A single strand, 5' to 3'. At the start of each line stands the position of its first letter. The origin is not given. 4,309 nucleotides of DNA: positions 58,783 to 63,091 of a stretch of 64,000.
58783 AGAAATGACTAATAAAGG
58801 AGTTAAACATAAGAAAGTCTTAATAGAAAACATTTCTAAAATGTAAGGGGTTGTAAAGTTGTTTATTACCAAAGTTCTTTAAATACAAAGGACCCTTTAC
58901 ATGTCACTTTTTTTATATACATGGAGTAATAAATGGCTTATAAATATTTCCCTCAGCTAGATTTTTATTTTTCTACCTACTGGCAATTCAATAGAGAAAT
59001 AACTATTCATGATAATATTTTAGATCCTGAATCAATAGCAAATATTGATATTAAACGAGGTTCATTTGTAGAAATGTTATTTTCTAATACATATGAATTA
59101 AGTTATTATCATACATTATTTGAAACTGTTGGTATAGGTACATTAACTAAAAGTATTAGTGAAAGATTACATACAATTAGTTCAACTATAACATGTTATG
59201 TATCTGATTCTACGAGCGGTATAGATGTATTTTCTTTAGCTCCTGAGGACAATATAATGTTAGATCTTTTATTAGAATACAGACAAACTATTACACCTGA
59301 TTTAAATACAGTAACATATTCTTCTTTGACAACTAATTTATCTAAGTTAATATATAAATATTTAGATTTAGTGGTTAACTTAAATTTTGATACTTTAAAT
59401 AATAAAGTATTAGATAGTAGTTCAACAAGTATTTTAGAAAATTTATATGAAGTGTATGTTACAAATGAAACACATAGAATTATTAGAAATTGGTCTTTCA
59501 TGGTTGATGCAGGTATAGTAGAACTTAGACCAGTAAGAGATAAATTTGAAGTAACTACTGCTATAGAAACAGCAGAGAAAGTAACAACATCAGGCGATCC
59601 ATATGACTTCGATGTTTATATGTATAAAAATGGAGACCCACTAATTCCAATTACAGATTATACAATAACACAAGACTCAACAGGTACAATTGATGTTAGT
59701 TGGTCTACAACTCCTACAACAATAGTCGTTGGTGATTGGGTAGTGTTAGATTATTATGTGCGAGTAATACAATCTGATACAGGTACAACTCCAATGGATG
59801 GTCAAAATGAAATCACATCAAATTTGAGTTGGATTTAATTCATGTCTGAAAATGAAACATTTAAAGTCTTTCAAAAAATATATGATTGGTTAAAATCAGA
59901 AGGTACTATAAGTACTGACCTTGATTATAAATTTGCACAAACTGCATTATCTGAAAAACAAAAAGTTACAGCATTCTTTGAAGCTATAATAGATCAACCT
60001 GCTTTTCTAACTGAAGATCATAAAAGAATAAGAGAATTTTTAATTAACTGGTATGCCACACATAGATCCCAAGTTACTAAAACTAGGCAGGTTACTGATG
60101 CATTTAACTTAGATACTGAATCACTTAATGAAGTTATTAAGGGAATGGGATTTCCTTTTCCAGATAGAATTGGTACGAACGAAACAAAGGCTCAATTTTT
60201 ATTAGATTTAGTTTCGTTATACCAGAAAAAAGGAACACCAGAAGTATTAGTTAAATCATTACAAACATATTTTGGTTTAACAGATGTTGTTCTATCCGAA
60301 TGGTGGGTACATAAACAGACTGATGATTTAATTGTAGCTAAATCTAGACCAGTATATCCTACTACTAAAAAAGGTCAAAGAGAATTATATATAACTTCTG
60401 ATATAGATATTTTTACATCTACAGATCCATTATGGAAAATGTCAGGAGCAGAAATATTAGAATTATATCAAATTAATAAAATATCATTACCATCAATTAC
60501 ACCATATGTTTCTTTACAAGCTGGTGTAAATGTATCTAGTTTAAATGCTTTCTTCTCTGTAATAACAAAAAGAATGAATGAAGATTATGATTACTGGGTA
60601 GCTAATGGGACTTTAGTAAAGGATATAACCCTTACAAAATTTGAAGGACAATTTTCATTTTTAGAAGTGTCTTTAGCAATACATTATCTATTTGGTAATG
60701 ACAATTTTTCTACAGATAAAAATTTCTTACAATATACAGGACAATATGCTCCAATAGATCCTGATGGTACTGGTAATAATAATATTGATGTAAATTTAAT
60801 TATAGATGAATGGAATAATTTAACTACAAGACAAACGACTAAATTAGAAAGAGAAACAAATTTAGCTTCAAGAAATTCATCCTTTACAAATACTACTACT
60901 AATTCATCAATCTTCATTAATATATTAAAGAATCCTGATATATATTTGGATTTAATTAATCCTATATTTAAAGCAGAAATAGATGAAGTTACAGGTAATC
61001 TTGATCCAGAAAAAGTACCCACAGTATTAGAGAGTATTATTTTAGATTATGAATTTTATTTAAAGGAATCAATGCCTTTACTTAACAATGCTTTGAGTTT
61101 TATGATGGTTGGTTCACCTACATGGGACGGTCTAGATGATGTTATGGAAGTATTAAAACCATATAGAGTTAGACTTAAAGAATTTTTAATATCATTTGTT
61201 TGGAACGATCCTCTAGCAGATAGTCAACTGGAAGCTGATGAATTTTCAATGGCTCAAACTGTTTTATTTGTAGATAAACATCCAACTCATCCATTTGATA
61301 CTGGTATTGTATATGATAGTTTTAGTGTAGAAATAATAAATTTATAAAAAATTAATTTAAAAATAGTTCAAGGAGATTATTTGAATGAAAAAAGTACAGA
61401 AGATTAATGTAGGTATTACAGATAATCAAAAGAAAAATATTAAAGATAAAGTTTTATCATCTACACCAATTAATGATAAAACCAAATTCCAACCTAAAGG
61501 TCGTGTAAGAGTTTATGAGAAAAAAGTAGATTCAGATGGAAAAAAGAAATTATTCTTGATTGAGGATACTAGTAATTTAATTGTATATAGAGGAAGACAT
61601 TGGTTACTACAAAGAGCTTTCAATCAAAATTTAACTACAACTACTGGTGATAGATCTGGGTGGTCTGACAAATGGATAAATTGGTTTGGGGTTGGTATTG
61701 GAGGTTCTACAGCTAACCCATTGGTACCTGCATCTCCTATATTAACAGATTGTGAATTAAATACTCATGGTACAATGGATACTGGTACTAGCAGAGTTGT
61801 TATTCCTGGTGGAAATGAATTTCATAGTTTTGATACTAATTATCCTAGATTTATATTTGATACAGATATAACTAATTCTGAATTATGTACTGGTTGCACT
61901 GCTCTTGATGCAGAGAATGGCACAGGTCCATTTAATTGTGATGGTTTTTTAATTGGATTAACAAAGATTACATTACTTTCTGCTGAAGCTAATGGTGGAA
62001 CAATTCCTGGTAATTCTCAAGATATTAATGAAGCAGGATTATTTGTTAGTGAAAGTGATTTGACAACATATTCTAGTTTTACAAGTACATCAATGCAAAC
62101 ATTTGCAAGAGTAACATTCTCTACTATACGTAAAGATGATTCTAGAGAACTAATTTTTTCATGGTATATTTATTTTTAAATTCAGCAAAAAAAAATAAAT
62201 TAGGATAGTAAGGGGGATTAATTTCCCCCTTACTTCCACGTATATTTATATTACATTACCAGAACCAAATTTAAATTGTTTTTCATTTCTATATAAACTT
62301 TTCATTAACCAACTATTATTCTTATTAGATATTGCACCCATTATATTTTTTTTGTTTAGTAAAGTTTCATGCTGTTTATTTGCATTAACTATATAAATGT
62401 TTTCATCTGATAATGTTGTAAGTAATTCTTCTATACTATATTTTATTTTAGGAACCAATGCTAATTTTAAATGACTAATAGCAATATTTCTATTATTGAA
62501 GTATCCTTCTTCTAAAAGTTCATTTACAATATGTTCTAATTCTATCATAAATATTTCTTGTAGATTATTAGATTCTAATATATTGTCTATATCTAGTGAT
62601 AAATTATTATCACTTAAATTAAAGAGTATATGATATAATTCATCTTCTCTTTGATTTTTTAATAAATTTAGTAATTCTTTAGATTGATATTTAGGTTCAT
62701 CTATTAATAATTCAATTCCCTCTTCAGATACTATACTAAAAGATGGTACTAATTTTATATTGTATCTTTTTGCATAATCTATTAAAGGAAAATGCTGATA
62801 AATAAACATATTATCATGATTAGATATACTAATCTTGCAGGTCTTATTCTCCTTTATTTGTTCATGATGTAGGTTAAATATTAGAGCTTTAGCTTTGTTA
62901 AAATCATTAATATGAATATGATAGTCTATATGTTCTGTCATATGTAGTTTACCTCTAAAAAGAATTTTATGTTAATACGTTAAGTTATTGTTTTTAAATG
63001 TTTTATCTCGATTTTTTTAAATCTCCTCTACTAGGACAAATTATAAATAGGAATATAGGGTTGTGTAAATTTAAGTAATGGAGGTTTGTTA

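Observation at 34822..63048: Extended late promoter consensus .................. repeated 8 times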

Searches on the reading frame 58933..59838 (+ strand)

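Call 10: search_protein_families(library=pfam, proteins=[window:58933-59838:+], max_evalue=0.01)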
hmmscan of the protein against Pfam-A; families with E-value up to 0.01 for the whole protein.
window:58933-59838:+ (301 aa): 0 families

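Call 26: search_protein_families(library=phrogs, proteins=[window:58933-59838:+], max_evalue=0.01)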
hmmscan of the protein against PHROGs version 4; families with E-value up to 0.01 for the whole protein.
window:58933-59838:+ (301 aa): 1 family
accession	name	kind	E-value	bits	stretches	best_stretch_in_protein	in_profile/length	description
phrog_21529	-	unknown function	0.0055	17.9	0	61-144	18-100/142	-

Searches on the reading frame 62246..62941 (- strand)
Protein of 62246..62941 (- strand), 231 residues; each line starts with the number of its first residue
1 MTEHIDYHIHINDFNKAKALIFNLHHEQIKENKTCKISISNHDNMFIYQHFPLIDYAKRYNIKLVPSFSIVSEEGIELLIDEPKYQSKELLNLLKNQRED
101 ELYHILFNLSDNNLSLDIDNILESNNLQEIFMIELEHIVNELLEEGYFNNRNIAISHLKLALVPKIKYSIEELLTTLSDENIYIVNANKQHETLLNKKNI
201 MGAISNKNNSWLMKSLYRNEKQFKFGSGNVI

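Call 26: search_protein_families(library=phrogs, proteins=[window:62246-62941:-], max_evalue=0.01)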
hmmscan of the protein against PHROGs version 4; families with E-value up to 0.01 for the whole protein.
window:62246-62941:- (231 aa): 0 families

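Call 37: search_protein_families(library=pfam, proteins=[window:62246-62941:-], max_evalue=0.1)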
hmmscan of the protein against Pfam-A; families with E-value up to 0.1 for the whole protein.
window:62246-62941:- (231 aa): 2 families
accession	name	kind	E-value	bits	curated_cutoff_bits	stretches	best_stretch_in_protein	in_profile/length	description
PF03979.19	Sigma70_r1_1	-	0.041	14.3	22.5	0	169-198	38-67/81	Sigma-70 factor, region 1.1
PF18277.6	AbrB_C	-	0.078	13.1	22.8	0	61-82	12-33/37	AbrB C-terminal domain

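Call 106: search_solved_structures(query=window:62246-62941:-, max_evalue=10)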
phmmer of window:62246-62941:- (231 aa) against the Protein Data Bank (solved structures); distinct sequences matched with E-value up to 10: 0.

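Call 107: search_protein_families(library=ncbifam, proteins=[window:62246-62941:-], max_evalue=0.05)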
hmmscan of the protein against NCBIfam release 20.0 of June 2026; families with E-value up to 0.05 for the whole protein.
window:62246-62941:- (231 aa): 3 families
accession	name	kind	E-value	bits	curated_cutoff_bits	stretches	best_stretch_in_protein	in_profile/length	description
NF050017.1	TransRegFevR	equivalog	0.025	14.8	180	0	36-73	32-69/109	transcriptional regulator FevR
NF001126.0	PRK00139.1-4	equivalog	0.025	13.1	373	1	3-48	205-243/486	UDP-N-acetylmuramoyl-L-alanyl-D-glutamate--2,6-diaminopimelate ligase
NF001124.0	PRK00139.1-2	equivalog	0.048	12.4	476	1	3-28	210-235/500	UDP-N-acetylmuramoyl-L-alanyl-D-glutamate--2,6-diaminopimelate ligase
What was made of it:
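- Tried and rejected: A PDB sequence search and an NCBIfam scan of candidate small proteins gave no significant match to a transcription factor (calls 106, 107).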
